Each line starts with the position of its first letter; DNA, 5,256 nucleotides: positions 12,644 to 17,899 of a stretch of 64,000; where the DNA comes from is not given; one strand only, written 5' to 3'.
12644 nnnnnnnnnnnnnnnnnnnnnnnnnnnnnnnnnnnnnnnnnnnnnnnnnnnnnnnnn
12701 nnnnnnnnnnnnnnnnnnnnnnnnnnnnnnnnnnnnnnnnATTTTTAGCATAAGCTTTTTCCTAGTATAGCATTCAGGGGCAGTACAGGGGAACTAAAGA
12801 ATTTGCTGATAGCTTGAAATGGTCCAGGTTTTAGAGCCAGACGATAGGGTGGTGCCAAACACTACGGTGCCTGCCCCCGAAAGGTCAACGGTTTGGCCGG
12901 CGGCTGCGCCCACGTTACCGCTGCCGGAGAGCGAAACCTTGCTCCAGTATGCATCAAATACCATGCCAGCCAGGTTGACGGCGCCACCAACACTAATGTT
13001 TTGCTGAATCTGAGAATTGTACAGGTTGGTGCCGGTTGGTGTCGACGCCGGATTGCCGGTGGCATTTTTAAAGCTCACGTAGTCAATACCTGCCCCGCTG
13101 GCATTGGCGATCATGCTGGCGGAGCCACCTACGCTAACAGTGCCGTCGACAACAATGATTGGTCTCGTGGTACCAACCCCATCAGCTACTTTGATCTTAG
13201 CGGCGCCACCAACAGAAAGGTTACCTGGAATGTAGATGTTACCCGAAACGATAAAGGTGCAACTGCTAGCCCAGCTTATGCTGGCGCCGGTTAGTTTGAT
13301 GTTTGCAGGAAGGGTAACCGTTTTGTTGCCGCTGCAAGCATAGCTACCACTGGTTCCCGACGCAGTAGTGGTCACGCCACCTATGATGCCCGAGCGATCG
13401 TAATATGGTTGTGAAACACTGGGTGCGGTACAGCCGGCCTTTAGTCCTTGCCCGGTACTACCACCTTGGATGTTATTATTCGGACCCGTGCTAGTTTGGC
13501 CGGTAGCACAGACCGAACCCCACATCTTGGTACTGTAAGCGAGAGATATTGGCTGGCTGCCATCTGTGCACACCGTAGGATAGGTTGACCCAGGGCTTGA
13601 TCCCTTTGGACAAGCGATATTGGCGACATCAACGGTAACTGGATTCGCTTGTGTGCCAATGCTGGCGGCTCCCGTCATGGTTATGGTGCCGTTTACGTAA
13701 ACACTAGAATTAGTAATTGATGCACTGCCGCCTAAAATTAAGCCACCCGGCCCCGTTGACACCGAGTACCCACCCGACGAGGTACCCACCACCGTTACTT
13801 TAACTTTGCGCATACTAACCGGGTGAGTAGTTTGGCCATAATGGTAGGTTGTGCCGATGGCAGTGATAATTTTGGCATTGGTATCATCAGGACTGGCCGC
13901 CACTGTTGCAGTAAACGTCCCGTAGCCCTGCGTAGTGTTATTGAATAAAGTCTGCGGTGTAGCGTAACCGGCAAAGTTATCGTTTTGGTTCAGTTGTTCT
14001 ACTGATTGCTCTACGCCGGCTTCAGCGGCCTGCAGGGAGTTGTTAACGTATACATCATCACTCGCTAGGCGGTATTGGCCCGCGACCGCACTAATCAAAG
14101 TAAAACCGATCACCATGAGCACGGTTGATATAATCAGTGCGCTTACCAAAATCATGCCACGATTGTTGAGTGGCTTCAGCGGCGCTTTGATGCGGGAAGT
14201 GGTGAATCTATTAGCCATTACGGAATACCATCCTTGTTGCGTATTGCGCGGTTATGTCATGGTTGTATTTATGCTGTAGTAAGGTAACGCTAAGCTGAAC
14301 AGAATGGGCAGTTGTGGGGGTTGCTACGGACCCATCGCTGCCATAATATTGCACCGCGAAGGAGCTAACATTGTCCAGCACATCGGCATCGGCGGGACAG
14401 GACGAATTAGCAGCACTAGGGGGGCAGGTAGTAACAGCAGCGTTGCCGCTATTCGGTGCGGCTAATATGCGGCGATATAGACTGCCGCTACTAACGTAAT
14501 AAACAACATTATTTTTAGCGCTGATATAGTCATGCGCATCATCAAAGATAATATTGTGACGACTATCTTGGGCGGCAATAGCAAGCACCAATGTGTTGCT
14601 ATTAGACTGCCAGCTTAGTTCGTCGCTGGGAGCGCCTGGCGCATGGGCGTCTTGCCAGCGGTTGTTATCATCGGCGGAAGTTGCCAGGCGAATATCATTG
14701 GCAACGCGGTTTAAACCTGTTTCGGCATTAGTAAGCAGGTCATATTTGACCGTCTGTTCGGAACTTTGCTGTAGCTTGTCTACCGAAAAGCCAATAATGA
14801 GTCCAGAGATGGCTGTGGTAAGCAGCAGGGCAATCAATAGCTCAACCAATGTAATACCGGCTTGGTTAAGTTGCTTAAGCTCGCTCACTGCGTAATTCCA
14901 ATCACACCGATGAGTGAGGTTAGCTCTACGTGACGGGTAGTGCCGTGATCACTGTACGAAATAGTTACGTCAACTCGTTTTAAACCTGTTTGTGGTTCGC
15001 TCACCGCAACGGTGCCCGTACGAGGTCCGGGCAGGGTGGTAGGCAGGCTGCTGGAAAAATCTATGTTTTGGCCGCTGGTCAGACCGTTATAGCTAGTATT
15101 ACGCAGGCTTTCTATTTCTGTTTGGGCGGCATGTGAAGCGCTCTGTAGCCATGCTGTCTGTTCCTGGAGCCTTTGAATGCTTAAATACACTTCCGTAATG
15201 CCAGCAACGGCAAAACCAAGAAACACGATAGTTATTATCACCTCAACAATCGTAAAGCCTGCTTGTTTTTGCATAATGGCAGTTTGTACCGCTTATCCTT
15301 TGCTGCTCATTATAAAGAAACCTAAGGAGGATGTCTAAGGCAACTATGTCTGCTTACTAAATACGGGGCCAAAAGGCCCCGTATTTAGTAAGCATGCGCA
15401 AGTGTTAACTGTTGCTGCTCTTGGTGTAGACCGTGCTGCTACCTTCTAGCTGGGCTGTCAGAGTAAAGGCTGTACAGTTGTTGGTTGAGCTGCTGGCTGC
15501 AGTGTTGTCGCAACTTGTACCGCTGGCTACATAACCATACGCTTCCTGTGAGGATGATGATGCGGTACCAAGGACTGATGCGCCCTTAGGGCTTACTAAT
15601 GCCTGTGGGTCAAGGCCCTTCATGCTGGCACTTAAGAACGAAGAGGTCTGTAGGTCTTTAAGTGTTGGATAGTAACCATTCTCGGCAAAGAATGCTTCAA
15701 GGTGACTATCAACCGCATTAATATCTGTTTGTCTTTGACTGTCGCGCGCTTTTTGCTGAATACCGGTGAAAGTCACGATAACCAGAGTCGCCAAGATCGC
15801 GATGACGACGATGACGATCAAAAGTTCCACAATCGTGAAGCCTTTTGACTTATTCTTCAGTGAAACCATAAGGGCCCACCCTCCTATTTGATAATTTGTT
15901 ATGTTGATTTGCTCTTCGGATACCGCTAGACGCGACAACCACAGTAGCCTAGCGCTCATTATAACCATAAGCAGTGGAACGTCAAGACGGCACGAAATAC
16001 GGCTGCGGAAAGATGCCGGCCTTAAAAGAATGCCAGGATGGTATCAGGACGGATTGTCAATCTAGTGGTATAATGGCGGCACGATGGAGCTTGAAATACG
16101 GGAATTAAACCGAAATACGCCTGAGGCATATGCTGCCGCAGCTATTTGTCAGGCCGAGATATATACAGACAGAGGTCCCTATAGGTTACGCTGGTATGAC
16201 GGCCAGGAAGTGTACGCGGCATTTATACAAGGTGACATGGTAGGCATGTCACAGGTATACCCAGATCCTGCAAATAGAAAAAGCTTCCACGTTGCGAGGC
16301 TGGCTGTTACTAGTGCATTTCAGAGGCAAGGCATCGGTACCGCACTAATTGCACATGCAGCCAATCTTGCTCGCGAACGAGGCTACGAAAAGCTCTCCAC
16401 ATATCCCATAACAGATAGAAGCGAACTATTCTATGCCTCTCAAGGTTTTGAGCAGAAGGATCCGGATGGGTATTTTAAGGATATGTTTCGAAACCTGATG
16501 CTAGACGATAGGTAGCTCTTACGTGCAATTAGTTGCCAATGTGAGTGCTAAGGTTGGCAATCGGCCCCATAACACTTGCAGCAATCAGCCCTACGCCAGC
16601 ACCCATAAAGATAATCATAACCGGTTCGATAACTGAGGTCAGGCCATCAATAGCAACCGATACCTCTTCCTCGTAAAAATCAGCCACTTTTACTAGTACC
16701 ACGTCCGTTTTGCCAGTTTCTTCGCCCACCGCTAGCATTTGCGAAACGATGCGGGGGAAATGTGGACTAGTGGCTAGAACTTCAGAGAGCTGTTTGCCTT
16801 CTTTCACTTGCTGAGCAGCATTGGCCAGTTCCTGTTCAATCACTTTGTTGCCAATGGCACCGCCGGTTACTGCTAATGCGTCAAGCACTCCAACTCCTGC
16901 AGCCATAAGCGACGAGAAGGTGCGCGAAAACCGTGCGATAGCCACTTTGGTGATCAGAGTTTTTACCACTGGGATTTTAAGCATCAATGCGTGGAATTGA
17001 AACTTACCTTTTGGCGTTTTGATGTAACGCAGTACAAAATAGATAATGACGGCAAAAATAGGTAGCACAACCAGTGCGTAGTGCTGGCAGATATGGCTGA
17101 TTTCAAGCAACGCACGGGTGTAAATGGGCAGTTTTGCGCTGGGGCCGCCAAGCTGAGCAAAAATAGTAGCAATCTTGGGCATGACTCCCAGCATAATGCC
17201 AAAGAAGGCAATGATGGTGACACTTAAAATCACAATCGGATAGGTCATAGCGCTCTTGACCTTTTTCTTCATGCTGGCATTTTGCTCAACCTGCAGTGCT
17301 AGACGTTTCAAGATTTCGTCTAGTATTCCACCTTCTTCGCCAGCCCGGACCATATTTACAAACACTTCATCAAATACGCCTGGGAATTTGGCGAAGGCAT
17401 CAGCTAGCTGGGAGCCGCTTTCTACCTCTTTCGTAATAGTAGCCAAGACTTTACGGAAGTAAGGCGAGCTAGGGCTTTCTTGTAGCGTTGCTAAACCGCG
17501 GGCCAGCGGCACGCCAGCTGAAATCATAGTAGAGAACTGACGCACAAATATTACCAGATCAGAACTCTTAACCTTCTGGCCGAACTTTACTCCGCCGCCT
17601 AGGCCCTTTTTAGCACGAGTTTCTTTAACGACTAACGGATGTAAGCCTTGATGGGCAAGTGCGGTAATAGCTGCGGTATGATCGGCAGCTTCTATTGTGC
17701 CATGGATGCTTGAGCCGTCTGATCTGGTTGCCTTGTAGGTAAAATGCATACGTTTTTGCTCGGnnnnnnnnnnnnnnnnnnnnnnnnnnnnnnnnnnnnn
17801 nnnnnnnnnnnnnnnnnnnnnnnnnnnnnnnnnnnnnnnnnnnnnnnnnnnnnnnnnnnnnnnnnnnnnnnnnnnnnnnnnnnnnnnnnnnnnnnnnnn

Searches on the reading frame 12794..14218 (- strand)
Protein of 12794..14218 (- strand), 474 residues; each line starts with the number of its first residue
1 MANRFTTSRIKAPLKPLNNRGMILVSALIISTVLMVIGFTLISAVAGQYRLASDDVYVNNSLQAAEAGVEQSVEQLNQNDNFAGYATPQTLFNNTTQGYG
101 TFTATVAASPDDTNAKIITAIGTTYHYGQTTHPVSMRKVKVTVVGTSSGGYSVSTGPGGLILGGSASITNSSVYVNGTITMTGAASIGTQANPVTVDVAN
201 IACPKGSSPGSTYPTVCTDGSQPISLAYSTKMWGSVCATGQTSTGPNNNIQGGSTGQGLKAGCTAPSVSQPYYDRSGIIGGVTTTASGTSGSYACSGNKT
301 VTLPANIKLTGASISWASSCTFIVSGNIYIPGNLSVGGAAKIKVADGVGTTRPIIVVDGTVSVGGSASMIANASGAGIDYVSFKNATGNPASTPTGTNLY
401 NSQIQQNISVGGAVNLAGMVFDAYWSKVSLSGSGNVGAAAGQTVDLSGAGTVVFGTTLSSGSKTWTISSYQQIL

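Call 75: search_protein_families(library=pfam, proteins=[window:12794-14218:-], max_evalue=0.0001)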
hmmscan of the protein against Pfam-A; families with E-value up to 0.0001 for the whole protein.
window:12794-14218:- (474 aa): 1 family
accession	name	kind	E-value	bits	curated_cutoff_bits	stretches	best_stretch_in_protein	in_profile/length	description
PF14341.11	PilX_N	-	4.9e-05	23.7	25.5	1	20-70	1-51/51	PilX N-terminal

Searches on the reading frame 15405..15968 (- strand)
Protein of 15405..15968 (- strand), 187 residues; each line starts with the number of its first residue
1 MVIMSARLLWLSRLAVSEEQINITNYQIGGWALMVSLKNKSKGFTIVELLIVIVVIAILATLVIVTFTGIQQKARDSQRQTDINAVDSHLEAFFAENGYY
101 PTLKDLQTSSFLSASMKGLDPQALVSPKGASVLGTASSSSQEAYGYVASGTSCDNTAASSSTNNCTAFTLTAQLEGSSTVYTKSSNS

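Call 75: search_protein_families(library=pfam, proteins=[window:15405-15968:-], max_evalue=0.0001)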
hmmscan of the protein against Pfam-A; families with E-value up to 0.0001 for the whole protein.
window:15405-15968:- (187 aa): 1 family
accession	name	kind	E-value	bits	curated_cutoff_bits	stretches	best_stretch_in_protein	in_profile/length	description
PF07963.17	N_methyl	-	9.7e-08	31.7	21.2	1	38-63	1-26/27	Prokaryotic N-terminal methylation motif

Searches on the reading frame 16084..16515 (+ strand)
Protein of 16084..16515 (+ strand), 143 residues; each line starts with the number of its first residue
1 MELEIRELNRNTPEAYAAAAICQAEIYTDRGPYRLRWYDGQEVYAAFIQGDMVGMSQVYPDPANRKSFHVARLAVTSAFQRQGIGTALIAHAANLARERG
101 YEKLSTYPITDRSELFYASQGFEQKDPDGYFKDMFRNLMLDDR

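Call 75: search_protein_families(library=pfam, proteins=[window:16084-16515:+], max_evalue=0.0001)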
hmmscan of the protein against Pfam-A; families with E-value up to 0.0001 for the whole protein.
window:16084-16515:+ (143 aa): 3 families
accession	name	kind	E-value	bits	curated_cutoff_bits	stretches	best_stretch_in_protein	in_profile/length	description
PF00583.31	Acetyltransf_1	-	7.9e-15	55.6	20.7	1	20-122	9-116/116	Acetyltransferase (GNAT) family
PF13508.13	Acetyltransf_7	-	4.2e-13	49.9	27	1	40-124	2-84/84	Acetyltransferase (GNAT) domain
PF13673.13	Acetyltransf_10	-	1.6e-11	44.7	23.6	1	41-132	31-117/128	Acetyltransferase (GNAT) domain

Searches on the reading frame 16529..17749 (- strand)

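Call 75: search_protein_families(library=pfam, proteins=[window:16529-17749:-], max_evalue=0.0001)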
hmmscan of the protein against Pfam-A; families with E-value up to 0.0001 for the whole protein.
window:16529-17749:- (406 aa): 1 family
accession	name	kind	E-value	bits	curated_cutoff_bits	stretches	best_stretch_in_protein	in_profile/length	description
PF00482.28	T2SSF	-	6.6e-59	197.8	25.2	2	68-191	1-125/125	Type II secretion system (T2SS), protein F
